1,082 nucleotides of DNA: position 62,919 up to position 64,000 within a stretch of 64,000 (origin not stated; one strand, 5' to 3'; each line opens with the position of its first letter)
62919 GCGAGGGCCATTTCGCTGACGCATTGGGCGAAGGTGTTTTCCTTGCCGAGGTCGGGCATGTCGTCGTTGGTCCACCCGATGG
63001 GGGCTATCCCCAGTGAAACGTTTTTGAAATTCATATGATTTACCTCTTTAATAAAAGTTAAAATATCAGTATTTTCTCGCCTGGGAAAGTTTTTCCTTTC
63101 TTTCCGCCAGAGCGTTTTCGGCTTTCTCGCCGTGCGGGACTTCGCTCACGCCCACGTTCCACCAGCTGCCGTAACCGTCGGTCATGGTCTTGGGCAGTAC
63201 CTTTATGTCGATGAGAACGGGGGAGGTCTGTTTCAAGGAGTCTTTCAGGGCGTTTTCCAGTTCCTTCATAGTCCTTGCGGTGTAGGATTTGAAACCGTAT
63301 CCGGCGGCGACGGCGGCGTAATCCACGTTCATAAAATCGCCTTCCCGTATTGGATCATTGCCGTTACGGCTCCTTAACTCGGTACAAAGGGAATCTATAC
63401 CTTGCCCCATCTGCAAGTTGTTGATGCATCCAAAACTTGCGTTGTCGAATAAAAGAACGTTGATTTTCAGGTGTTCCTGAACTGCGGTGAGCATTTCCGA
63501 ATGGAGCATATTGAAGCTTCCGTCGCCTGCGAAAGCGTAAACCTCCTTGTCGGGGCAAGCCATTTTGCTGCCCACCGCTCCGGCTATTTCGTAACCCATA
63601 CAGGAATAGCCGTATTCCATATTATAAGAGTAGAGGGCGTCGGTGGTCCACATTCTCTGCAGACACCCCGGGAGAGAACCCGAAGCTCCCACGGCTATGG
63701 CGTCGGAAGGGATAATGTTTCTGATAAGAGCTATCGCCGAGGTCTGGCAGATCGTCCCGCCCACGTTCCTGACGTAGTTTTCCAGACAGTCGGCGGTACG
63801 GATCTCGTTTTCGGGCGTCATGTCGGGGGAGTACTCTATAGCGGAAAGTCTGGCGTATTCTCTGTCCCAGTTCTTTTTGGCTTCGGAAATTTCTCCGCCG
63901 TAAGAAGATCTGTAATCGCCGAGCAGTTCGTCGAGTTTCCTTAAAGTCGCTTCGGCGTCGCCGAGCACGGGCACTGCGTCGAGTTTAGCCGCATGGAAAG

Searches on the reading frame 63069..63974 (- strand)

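Call 27: search_protein_families(library=pfam, proteins=[window:63069-63974:-], max_evalue=0.001)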
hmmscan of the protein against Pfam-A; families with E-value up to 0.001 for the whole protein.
window:63069-63974:- (302 aa): 1 family
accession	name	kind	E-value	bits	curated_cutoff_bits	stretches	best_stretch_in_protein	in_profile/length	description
PF02775.26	TPP_enzyme_C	-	1.3e-34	119.7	21.9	1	102-257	6-151/151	Thiamine pyrophosphate enzyme, C-terminal TPP binding domain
